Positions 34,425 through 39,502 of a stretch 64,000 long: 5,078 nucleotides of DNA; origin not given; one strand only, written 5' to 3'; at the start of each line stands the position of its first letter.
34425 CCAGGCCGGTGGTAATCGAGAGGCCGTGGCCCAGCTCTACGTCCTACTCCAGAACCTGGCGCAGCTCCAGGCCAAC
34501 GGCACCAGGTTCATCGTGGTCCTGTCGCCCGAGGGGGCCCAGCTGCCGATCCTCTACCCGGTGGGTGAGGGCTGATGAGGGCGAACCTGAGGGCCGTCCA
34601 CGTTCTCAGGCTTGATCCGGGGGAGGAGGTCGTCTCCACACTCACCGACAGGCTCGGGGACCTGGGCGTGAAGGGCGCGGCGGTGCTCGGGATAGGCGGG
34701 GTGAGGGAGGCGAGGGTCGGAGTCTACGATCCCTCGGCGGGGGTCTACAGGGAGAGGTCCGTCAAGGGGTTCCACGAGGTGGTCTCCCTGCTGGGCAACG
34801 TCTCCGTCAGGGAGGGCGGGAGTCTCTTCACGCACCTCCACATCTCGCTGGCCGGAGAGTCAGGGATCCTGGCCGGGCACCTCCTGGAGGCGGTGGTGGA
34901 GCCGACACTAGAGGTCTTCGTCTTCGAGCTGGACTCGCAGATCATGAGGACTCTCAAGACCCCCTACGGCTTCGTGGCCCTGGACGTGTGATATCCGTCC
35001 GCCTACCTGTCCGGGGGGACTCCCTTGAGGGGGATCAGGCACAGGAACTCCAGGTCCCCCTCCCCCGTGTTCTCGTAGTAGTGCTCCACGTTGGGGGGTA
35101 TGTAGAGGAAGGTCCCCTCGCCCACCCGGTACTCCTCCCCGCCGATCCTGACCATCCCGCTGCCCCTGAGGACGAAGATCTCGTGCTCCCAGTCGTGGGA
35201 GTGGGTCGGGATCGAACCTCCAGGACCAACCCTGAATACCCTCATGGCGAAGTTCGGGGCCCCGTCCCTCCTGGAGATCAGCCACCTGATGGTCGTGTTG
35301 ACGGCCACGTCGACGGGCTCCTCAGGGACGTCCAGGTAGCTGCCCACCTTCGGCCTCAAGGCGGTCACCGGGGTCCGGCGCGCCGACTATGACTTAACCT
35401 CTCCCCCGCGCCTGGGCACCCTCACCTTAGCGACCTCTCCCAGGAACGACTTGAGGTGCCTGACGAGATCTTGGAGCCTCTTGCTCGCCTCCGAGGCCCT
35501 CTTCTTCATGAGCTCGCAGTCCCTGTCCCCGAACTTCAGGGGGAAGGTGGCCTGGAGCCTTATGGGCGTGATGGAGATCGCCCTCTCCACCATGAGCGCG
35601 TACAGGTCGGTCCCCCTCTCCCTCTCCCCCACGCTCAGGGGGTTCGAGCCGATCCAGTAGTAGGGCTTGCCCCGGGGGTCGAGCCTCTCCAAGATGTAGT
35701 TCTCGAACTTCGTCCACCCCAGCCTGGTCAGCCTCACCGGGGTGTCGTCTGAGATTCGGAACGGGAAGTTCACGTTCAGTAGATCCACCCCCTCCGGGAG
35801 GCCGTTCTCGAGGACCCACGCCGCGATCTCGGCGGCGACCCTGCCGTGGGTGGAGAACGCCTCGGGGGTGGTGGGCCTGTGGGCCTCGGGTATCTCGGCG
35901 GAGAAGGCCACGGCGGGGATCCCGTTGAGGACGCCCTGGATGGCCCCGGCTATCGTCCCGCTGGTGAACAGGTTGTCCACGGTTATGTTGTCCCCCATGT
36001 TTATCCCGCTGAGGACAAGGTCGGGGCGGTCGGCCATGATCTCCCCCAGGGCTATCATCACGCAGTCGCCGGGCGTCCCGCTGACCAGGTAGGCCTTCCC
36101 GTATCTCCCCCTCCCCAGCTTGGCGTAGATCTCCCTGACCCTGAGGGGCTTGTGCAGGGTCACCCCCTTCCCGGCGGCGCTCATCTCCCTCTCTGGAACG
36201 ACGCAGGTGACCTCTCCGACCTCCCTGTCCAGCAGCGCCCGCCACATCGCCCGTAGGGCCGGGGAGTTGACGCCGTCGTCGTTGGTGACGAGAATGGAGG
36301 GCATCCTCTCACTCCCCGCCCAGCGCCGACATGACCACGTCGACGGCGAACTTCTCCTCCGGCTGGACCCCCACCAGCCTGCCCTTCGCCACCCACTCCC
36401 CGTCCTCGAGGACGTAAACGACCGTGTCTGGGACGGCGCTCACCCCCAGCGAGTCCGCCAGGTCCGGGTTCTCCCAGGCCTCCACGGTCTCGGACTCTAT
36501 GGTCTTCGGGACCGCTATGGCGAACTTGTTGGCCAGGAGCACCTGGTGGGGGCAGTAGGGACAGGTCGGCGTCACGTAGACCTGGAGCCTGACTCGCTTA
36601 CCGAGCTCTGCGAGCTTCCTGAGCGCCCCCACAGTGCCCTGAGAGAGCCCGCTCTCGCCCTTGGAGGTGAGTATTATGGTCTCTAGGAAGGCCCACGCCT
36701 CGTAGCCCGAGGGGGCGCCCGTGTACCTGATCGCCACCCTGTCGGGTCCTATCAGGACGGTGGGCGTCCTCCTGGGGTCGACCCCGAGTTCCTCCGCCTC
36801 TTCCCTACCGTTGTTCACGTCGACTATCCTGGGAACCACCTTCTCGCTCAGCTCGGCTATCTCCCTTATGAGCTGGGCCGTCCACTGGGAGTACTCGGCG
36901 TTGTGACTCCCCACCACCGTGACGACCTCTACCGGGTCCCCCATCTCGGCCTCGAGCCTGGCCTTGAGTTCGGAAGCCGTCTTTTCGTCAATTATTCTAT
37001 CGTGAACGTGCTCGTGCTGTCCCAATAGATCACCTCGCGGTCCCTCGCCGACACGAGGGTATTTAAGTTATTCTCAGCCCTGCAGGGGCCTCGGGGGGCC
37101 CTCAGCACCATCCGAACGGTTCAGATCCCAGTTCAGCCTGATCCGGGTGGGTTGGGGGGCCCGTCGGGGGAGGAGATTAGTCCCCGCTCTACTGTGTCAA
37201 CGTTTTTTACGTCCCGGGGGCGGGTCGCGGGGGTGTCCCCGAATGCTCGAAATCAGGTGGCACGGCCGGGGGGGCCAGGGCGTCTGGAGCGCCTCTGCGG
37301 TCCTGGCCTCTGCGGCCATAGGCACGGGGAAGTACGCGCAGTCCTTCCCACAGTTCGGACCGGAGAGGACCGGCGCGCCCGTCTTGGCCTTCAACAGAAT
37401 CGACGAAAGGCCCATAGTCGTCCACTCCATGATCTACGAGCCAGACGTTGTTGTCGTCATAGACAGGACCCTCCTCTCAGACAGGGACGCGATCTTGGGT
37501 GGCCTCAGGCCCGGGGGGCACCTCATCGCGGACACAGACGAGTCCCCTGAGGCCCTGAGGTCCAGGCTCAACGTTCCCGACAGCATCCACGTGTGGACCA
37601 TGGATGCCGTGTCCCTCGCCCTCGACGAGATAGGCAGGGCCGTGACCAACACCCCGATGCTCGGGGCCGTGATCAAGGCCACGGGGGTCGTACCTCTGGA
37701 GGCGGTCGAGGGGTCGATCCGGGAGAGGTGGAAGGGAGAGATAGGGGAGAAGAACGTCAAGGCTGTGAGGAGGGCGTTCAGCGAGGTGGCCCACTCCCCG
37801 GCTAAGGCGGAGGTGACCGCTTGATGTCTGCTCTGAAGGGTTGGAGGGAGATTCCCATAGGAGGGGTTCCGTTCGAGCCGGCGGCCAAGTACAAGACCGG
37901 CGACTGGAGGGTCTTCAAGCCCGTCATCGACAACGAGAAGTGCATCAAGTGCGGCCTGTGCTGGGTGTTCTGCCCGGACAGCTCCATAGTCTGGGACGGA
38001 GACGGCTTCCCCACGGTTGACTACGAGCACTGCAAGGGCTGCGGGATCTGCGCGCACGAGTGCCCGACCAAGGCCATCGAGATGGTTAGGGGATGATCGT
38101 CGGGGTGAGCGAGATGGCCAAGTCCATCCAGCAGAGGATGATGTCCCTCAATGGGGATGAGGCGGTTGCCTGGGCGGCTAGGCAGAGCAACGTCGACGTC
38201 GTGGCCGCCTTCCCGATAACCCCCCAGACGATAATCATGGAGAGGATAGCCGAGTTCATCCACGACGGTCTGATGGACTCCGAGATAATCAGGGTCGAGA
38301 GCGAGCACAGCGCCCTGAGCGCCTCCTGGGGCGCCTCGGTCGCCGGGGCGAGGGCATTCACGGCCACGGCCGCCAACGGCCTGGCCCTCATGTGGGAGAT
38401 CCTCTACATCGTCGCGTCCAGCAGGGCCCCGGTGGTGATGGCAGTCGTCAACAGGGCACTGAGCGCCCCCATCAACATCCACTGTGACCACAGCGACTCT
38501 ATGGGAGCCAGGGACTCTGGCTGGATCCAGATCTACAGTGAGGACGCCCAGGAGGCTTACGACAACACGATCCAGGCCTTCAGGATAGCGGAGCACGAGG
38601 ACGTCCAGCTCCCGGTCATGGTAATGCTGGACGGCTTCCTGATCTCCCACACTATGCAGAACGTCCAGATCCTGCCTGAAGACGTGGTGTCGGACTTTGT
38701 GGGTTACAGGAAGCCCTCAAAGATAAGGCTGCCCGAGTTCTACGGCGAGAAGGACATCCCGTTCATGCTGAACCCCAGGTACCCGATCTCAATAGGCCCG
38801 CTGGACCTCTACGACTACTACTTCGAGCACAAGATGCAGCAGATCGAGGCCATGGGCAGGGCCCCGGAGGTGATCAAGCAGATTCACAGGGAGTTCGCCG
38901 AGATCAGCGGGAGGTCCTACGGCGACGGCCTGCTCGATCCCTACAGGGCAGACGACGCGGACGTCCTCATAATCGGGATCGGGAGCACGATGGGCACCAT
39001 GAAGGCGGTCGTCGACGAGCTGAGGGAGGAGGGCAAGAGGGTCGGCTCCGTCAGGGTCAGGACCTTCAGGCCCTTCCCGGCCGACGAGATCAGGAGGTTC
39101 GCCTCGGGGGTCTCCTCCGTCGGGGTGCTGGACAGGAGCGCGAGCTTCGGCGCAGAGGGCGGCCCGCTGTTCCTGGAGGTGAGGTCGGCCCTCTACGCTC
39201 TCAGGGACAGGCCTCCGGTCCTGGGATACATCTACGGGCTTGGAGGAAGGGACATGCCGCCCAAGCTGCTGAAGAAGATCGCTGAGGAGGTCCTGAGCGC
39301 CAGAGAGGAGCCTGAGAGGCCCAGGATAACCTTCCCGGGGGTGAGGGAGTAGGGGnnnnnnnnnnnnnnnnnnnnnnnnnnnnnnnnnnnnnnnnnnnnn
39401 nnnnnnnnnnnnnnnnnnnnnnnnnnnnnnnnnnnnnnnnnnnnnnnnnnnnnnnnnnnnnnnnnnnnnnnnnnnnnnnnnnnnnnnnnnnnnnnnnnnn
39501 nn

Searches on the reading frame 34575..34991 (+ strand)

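Call 40: search_protein_families(library=pfam, proteins=[window:34575-34991:+], max_evalue=0.00001)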
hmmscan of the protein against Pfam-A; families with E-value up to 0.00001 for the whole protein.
window:34575-34991:+ (138 aa): 1 family
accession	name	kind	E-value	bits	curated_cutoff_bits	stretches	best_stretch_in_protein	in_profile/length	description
PF03479.20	PCC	-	7.3e-26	91.2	25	1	8-120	2-116/117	Plants and Prokaryotes Conserved (PCC) domain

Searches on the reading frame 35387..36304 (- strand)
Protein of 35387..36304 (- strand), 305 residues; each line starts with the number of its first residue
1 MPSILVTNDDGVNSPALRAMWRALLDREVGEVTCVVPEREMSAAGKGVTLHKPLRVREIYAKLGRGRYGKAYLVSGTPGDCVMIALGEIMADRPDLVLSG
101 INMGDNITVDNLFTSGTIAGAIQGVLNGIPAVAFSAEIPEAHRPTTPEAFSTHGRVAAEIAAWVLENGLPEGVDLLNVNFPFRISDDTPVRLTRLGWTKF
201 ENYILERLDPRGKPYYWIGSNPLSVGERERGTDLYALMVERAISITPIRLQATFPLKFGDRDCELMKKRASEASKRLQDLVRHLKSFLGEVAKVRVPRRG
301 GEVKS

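Call 40: search_protein_families(library=pfam, proteins=[window:35387-36304:-], max_evalue=0.00001)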
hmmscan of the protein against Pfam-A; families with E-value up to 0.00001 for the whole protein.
window:35387-36304:- (305 aa): 1 family
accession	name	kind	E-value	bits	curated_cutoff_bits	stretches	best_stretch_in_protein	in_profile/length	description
PF01975.23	SurE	-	8e-51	172.9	22.1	1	4-200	1-187/189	Survival protein SurE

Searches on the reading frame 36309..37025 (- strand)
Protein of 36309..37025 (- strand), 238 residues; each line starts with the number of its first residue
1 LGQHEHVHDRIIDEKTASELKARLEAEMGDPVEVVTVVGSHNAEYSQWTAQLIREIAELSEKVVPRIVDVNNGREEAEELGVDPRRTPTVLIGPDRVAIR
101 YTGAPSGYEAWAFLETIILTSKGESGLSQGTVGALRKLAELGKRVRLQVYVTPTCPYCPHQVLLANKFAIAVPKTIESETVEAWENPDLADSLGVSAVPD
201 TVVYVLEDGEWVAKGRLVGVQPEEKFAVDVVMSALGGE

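Call 40: search_protein_families(library=pfam, proteins=[window:36309-37025:-], max_evalue=0.00001)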
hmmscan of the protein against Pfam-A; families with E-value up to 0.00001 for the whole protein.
window:36309-37025:- (238 aa): 1 family
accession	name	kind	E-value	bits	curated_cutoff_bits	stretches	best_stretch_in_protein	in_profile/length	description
PF13192.12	Thioredoxin_3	-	1.5e-09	38.2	24.8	1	146-218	2-66/76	Thioredoxin domain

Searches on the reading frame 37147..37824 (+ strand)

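Call 40: search_protein_families(library=pfam, proteins=[window:37147-37824:+], max_evalue=0.00001)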
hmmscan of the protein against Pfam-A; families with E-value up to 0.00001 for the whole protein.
window:37147-37824:+ (225 aa): 1 family
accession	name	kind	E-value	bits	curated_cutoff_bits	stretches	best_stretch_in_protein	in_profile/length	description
PF01558.24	POR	-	5.7e-39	134.5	27.4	1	42-211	1-172/173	Pyruvate ferredoxin/flavodoxin oxidoreductase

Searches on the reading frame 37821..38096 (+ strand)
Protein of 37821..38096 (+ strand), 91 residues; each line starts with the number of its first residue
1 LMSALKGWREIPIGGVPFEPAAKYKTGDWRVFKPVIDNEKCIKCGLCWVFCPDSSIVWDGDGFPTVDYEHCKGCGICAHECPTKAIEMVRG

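Call 40: search_protein_families(library=pfam, proteins=[window:37821-38096:+], max_evalue=0.00001)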
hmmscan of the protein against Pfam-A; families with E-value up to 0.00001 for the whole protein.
window:37821-38096:+ (91 aa): 10 families
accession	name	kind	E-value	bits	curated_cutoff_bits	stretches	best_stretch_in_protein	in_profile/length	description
PF00037.32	Fer4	-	4.4e-15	55.2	21.1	2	64-87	1-24/24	4Fe-4S binding domain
PF14697.11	Fer4_21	-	1e-13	51.6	35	1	35-88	2-59/59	4Fe-4S dicluster domain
PF12838.12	Fer4_7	-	9.5e-11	42.4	27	1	40-85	1-52/52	4Fe-4S dicluster domain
PF12797.12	Fer4_2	-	4.2e-10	39.4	24.5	0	64-83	3-22/22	4Fe-4S binding domain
PF12837.12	Fer4_6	-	4.7e-10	39.4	25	0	33-53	1-21/24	4Fe-4S binding domain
PF13237.11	Fer4_10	-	4.8e-09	36.4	25.5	1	33-82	1-53/53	4Fe-4S dicluster domain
PF13187.11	Fer4_9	-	1.5e-07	31.8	27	1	40-86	1-52/52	4Fe-4S dicluster domain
PF13484.11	Fer4_16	-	6.4e-07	30.5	30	0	70-88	1-19/66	4Fe-4S double cluster binding domain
PF12800.12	Fer4_4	-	3.6e-06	27.3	24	0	39-52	2-15/17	4Fe-4S binding domain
PF25160.1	LdpA_Fe-S-bd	-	3.9e-06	27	27.6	0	66-89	23-46/49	LdpA Fe-S cluster-binding domain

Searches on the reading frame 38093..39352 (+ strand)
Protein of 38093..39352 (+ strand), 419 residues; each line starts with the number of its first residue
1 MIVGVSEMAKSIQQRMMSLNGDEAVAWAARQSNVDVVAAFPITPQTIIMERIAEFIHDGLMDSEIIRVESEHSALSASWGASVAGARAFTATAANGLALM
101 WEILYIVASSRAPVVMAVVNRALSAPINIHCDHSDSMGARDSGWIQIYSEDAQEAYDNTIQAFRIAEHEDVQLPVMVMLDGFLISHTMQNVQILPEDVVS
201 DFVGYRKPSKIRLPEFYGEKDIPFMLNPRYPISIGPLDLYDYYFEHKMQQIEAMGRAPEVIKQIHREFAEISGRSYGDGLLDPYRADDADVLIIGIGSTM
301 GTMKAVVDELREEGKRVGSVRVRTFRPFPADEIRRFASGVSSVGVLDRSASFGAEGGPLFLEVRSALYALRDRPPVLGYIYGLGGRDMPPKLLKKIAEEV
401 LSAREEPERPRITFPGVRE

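Call 40: search_protein_families(library=pfam, proteins=[window:38093-39352:+], max_evalue=0.00001)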
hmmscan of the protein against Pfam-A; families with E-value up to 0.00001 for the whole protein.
window:38093-39352:+ (419 aa): 3 families
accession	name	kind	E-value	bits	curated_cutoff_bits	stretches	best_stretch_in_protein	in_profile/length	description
PF01855.24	POR_N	-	2.4e-73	247.1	27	1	28-264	2-229/231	Pyruvate flavodoxin/ferredoxin oxidoreductase, thiamine diP-bdg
PF17147.9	PFOR_II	-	7e-31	107.1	27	1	289-391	1-100/102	Pyruvate:ferredoxin oxidoreductase core domain II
PF02780.25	Transketolase_C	-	8e-06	26.2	25.9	0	287-348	8-69/124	Transketolase, C-terminal domain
